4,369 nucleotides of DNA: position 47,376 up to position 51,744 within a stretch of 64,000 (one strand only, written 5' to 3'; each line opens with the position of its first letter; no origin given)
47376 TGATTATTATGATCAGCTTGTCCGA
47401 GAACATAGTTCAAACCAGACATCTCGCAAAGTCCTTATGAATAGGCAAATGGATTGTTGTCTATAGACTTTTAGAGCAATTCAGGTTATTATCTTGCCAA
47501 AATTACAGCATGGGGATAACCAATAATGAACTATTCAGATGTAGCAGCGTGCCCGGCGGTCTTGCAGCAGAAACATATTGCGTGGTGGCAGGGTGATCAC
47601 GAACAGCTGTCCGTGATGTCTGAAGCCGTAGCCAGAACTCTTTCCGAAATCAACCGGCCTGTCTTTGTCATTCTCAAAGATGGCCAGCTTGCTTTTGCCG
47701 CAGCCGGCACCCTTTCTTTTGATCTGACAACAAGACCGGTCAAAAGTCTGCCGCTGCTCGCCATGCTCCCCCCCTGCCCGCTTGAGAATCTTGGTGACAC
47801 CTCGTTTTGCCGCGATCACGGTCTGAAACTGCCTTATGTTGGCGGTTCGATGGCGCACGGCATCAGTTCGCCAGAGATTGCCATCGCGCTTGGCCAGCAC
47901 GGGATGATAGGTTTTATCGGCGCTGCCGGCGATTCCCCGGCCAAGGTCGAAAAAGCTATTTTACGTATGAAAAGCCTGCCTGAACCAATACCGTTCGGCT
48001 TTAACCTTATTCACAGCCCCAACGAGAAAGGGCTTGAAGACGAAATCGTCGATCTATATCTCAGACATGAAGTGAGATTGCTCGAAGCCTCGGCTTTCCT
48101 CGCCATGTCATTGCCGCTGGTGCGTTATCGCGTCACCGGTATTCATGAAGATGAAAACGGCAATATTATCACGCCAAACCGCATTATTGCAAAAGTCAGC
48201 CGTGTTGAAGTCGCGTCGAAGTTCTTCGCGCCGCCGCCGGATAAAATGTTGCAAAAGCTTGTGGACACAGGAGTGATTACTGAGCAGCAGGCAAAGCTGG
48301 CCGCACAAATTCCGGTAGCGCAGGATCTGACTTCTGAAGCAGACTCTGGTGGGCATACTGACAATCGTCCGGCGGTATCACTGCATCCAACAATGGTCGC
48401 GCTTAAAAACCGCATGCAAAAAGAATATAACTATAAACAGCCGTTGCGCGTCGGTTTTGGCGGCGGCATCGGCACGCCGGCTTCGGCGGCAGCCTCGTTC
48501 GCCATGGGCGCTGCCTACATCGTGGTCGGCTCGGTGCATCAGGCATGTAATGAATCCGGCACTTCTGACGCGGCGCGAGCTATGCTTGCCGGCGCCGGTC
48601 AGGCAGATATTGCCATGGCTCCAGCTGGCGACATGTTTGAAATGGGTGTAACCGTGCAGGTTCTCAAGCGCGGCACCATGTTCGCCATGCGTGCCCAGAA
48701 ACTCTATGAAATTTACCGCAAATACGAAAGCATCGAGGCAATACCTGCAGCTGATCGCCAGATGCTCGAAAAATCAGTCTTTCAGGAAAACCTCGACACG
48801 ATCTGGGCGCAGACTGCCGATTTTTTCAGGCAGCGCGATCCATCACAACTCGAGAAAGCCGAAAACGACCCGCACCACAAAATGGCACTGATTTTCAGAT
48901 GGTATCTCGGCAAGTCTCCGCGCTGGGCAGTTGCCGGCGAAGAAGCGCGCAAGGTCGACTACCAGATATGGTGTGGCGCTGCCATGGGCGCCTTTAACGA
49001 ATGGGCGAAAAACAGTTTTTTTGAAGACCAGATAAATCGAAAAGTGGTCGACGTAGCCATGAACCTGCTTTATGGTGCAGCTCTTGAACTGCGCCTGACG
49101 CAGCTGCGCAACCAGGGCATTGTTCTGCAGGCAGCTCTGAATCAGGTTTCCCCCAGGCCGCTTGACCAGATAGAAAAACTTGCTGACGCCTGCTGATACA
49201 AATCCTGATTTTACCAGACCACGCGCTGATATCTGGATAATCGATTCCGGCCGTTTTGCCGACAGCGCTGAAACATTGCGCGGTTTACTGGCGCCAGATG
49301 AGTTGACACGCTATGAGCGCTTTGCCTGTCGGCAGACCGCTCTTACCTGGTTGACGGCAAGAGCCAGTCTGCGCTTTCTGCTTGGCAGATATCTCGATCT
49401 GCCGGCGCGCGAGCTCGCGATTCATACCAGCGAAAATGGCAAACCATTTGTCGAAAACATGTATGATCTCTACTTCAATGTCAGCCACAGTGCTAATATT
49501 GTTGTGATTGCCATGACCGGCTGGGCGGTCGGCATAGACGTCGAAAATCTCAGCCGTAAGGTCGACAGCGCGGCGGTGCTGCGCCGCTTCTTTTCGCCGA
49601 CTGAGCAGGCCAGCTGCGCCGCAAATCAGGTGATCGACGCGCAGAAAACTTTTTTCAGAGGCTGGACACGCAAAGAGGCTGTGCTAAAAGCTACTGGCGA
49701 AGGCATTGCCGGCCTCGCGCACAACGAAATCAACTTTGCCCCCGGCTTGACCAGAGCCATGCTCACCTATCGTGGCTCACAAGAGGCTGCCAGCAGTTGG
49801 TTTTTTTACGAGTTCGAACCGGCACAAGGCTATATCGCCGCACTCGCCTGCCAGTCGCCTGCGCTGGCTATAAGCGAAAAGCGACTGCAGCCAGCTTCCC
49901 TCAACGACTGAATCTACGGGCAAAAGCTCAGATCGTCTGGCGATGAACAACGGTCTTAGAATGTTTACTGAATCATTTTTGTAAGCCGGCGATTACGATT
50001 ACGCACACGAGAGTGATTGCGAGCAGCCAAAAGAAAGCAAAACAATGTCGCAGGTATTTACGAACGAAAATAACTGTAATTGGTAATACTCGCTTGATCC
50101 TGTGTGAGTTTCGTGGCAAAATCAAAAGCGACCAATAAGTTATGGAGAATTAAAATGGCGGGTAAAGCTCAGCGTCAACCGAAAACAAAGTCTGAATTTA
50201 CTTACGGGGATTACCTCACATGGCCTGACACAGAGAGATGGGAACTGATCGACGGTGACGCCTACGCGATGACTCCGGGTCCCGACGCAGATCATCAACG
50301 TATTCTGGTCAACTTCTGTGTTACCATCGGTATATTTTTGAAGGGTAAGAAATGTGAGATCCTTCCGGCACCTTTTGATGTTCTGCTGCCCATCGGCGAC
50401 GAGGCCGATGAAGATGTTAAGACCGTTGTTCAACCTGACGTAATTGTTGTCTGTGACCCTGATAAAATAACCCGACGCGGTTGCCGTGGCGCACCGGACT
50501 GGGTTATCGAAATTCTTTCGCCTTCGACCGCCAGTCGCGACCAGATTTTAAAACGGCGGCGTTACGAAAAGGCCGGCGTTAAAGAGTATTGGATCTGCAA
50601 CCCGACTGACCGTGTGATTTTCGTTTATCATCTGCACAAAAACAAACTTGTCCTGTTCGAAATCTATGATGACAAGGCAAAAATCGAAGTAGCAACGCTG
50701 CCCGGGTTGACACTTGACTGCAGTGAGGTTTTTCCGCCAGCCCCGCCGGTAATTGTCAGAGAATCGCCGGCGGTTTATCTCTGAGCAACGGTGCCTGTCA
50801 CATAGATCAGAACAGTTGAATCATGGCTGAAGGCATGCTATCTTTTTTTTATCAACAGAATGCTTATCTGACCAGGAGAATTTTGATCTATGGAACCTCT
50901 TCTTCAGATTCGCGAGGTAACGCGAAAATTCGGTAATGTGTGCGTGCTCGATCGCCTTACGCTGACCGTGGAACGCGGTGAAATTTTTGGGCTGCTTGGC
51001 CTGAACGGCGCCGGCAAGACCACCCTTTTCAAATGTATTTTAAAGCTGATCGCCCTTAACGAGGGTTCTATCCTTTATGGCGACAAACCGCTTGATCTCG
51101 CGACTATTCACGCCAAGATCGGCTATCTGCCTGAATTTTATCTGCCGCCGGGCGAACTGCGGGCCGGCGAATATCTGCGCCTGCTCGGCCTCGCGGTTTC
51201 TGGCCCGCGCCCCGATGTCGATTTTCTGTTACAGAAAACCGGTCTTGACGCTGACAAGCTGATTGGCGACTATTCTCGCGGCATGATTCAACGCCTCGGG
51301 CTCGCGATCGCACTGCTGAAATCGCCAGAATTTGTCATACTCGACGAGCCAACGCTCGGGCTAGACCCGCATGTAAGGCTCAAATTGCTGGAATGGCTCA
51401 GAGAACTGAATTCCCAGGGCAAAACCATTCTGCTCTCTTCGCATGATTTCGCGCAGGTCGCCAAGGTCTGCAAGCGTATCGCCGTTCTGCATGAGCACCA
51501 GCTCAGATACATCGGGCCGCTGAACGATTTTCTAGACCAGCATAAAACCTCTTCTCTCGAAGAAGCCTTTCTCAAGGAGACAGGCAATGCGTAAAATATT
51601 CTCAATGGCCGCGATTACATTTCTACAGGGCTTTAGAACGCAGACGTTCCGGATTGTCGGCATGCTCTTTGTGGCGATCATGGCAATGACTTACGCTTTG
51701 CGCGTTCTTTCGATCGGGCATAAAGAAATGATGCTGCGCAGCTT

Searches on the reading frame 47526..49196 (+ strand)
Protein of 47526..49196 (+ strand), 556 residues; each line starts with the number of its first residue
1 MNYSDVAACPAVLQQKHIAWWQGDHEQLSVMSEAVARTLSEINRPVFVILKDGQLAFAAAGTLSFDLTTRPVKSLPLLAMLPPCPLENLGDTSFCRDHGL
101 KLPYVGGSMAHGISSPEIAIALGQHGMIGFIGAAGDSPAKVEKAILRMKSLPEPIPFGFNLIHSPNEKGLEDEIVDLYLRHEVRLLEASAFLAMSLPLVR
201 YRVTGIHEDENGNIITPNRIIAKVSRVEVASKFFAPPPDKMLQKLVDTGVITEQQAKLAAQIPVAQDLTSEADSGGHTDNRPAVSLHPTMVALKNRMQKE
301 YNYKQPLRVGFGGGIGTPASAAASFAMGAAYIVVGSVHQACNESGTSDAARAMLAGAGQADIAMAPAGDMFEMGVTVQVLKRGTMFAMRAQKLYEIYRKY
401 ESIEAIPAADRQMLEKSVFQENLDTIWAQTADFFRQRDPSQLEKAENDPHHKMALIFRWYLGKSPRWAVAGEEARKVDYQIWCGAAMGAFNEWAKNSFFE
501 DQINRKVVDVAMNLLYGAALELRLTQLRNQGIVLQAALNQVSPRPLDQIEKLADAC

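Call 31: find_encoding_contigs(protein=window:47526-49196:+, flank=3000, max_places=10)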
Protein window:47526-49196:+ (556 aa): 11 contigs read that carry it; 3 places shown.
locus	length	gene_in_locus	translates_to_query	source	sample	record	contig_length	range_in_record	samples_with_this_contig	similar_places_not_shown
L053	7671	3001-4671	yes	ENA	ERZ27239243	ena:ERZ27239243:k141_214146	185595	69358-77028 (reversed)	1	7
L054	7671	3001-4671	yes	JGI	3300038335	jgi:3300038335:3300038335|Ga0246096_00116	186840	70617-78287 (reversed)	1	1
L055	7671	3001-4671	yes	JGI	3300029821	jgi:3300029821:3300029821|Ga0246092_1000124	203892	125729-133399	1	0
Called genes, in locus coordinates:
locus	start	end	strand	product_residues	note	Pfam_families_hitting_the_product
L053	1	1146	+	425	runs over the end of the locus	PF14821:Thr_synth_N, PF00291:PALP, PF24857:THR4_C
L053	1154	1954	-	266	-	-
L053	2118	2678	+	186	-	-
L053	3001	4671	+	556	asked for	PF03060:NMO, PF21607:FabD_helical_ins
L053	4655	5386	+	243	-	PF22624:AASDHPPT_N, PF01648:ACPS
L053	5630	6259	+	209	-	PF05685:Uma2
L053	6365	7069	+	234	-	PF00005:ABC_tran, PF13304:AAA_21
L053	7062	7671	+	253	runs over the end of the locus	-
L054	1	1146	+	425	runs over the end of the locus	PF14821:Thr_synth_N, PF00291:PALP, PF24857:THR4_C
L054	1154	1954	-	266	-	-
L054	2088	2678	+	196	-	-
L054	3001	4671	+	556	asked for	PF03060:NMO, PF21607:FabD_helical_ins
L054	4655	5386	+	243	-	PF22624:AASDHPPT_N, PF01648:ACPS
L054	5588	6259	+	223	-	PF05685:Uma2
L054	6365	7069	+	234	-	PF00005:ABC_tran, PF13304:AAA_21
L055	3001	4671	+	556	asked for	PF03060:NMO, PF21607:FabD_helical_ins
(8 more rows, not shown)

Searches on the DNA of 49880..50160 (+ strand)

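Call 73: search_rna_families(source=window, start=49880, end=50160, threshold=evalue, max_evalue=5)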
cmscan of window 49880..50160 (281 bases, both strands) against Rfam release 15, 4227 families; matches with E-value up to 5: 0.
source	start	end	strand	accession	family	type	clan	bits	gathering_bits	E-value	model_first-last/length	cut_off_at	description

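Call 76: search_dna_similar(query=window:49912-50095:+, collection=phages, mode=distant, max_evalue=0.01, max_rows=5)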
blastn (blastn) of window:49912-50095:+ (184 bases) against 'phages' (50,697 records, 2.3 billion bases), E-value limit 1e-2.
No match.

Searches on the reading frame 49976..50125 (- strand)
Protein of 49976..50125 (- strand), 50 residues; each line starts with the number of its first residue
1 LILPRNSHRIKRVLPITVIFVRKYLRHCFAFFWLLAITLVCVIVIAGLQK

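Call 83: find_homologous_proteins(query=A8, max_evalue=10)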
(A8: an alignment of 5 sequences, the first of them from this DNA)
Query A8 (5 sequences): 565 candidates shared short words with the query, none scored E <= 10.
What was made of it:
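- On Type I toxin-antitoxin repeat: No database proteins match (call 83).
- A profile of the best frame finds nothing at E<=10 (call 83). No such proteins exist in a 5.8-billion-cluster database at E<=10 (call 83).
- Tried and rejected: A profile search found nothing (call 83).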

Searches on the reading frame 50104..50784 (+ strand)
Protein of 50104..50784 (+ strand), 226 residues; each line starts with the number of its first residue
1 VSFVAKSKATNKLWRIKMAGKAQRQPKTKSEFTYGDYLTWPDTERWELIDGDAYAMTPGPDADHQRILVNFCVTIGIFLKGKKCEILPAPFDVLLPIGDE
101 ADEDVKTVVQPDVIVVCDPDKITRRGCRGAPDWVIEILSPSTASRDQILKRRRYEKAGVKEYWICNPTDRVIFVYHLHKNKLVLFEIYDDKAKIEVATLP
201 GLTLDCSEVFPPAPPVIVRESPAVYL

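Call 12: find_encoding_contigs(protein=window:50104-50784:+, flank=2000, max_places=4)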
Protein window:50104-50784:+ (226 aa): no gene with exactly this product is on record in the collection.

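Call 30: find_encoding_contigs(protein=window:50146-50784:+, flank=3000, max_places=10)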
Protein window:50146-50784:+ (212 aa): no gene with exactly this product is on record in the collection.

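Call 55: search_protein_families(library=pfam, proteins=[window:50104-50784:+], max_evalue=0.01)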
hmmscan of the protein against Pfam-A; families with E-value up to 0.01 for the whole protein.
window:50104-50784:+ (226 aa): 1 family
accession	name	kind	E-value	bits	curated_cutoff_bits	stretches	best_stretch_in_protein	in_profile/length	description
PF05685.18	Uma2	-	5.2e-34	117.6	27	1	36-205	3-170/172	Putative restriction endonuclease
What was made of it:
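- Checked: The PPTase gene 49180..49911 and the Uma2 gene 50104..50784 are confirmed by Pfam (call 55).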

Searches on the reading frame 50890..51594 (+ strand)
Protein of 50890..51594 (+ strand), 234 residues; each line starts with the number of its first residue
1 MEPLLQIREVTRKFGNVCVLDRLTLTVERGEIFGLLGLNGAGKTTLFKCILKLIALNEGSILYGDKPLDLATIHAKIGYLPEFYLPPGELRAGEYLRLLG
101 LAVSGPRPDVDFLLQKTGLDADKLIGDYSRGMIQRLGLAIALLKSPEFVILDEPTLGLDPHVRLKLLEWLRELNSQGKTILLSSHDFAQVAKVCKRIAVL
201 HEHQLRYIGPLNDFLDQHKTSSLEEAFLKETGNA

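Call 56: find_encoding_contigs(protein=window:50890-51594:+, flank=4000, max_places=10)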
Protein window:50890-51594:+ (234 aa): 12 contigs read that carry it; 3 places shown.
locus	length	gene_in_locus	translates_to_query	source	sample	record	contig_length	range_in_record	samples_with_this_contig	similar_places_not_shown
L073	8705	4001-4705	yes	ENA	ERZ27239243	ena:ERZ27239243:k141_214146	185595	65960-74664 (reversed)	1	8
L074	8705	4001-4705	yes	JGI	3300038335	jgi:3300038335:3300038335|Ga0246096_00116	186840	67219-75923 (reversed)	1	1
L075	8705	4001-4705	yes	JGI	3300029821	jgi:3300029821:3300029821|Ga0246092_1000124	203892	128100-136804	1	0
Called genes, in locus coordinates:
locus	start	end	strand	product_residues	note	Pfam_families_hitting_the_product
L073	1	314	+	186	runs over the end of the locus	-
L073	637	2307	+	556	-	PF03060:NMO, PF21607:FabD_helical_ins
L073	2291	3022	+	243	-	PF22624:AASDHPPT_N, PF01648:ACPS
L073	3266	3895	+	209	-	PF05685:Uma2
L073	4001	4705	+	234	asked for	PF00005:ABC_tran, PF13304:AAA_21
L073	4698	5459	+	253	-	-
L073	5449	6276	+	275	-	PF13431:TPR_17 (weak)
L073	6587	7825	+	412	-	PF16980:CitMHS_2, PF03600:CitMHS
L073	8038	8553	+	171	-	-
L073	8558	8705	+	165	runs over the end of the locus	PF15980:ComGF (weak)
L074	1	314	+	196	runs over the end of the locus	-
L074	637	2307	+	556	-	PF03060:NMO, PF21607:FabD_helical_ins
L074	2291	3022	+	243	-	PF22624:AASDHPPT_N, PF01648:ACPS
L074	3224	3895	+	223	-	PF05685:Uma2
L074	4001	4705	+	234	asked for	PF00005:ABC_tran, PF13304:AAA_21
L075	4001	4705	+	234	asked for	PF00005:ABC_tran, PF13304:AAA_21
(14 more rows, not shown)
